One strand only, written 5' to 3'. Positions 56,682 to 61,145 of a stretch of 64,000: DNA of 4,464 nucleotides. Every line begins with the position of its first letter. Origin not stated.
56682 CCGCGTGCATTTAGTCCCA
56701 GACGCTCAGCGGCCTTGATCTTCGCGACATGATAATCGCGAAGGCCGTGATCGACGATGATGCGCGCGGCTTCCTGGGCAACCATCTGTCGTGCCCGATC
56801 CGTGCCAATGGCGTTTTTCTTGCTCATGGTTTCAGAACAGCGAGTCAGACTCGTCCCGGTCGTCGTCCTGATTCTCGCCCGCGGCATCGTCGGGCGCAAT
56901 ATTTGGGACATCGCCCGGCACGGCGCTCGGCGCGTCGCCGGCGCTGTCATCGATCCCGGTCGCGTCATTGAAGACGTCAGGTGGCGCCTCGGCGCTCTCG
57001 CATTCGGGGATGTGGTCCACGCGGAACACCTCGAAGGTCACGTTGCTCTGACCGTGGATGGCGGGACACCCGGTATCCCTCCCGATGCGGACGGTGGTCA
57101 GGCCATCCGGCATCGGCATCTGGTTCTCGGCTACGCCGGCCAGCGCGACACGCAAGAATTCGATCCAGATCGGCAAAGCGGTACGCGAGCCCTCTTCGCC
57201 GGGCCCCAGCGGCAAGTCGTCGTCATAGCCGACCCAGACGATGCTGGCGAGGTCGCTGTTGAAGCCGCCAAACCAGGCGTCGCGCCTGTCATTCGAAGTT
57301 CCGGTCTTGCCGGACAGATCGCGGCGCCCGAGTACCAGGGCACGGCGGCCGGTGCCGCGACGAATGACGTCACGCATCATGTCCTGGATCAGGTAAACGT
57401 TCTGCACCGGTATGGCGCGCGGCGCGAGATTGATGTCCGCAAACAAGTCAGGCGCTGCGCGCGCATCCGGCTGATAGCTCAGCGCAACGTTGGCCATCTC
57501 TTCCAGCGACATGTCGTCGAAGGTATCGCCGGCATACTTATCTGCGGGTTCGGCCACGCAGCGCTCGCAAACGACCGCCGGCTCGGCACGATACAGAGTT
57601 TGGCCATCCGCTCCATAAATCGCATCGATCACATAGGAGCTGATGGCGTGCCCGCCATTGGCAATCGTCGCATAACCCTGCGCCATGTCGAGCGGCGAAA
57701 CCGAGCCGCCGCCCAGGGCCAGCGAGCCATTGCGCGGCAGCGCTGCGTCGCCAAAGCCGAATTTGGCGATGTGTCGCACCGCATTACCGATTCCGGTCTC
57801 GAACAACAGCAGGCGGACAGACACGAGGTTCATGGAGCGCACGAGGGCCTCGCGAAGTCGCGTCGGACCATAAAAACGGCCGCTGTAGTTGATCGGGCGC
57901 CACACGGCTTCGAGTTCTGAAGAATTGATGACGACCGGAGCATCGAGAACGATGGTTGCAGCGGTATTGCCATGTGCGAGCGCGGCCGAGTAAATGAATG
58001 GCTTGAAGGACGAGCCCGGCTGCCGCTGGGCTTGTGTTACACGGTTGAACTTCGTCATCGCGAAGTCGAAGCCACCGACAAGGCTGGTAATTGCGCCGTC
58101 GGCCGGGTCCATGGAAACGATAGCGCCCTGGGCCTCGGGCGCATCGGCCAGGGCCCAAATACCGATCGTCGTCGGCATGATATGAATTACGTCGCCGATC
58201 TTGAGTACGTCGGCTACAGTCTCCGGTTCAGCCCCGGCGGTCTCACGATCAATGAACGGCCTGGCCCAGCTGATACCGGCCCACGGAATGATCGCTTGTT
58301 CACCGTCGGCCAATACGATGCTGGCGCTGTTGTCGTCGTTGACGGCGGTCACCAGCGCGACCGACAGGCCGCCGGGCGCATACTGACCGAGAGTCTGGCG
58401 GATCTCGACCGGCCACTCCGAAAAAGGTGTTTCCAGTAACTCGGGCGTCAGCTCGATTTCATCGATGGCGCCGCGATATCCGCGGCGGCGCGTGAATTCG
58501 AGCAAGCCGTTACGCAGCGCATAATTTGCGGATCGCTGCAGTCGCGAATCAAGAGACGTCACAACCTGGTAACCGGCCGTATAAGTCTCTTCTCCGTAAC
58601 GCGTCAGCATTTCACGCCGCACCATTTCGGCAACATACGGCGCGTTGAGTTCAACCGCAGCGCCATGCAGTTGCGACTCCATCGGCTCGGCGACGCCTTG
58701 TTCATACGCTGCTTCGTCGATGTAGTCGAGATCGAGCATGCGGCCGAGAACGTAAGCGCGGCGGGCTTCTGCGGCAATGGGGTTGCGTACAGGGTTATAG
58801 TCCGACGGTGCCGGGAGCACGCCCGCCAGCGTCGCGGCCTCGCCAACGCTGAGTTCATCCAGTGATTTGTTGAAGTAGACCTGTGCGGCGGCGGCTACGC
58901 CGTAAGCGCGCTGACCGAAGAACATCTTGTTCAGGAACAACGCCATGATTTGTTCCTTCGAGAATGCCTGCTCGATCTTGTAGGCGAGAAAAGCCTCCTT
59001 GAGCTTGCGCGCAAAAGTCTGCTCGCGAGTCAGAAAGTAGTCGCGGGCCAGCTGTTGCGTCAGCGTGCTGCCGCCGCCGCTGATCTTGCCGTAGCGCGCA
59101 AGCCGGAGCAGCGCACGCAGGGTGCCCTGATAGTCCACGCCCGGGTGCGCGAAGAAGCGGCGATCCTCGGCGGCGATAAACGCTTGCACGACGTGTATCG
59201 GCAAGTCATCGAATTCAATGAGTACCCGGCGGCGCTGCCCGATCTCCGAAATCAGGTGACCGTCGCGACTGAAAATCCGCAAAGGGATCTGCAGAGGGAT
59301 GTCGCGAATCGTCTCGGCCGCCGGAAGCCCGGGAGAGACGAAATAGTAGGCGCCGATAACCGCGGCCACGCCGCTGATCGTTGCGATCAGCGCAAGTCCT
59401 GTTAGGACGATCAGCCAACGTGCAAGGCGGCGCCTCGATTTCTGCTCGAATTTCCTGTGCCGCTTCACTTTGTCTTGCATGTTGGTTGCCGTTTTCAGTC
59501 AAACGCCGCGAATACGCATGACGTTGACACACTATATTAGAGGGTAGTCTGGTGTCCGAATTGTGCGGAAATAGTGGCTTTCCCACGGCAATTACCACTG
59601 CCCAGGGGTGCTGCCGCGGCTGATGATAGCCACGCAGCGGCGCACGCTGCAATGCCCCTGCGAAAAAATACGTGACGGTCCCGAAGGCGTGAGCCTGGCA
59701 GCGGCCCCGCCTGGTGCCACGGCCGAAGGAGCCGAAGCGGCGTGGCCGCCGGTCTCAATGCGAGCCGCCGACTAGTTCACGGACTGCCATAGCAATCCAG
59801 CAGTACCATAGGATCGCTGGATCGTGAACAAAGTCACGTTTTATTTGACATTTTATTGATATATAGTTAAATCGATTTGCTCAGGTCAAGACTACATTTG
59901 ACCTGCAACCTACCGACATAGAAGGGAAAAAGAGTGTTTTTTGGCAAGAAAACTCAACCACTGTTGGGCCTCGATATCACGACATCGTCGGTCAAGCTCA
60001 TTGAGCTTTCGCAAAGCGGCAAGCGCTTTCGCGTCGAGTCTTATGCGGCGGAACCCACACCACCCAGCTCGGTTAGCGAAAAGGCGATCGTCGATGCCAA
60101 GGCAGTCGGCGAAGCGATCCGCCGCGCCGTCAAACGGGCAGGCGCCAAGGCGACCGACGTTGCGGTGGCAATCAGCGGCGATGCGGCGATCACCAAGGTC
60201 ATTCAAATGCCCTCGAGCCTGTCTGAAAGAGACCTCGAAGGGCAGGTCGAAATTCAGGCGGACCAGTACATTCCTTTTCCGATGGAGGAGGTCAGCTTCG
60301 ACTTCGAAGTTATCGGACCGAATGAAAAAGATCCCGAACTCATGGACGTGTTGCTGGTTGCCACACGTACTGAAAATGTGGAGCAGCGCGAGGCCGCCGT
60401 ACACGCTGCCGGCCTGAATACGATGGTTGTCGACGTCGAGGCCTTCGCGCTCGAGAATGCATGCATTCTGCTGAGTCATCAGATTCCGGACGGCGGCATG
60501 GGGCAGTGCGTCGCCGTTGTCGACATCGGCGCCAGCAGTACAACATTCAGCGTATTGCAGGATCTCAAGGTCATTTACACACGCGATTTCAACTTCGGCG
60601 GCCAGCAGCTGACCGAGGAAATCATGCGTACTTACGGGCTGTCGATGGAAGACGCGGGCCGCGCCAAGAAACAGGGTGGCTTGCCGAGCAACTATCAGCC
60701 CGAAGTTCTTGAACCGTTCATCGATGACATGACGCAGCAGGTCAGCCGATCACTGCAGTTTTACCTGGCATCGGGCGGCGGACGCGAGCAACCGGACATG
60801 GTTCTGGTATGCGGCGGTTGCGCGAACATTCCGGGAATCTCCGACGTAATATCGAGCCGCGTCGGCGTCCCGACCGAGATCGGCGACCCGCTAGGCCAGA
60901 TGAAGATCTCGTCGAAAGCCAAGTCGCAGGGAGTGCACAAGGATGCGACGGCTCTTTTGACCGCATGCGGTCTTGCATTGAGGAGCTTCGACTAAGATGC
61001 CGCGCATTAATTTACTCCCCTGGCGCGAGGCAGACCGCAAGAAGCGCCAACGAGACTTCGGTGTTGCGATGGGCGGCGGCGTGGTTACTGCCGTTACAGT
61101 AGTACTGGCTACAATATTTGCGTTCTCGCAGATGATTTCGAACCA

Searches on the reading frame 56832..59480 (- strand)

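Call 46: search_protein_families(library=pfam, proteins=[window:56832-59480:-], max_evalue=0.00001)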
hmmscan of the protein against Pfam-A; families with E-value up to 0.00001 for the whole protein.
window:56832-59480:- (882 aa): 3 families
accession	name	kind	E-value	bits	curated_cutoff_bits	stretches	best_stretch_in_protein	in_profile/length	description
PF00912.28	Transgly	-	3.6e-62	209.4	27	1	74-248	2-177/178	Transglycosylase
PF00905.27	Transpeptidase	-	7.1e-21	75.1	22.1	1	452-730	1-243/299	Penicillin binding protein transpeptidase domain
PF17092.11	PCB_OB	-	2.3e-19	70.6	27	1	335-450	1-111/111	Penicillin-binding protein OB-like domain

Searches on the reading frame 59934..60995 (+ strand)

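Call 47: search_protein_families(library=pfam, proteins=[window:59934-60995:+], max_evalue=0.00001)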
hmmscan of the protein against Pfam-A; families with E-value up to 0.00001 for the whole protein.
window:59934-60995:+ (353 aa): 2 families
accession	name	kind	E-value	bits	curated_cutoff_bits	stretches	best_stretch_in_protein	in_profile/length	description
PF11104.14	PilM_2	-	8.6e-128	426.5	27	1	12-352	1-340/340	Type IV pilus assembly protein PilM;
PF14450.12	FtsA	-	9.3e-15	55.5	31.8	1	194-325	1-117/127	Cell division protein FtsA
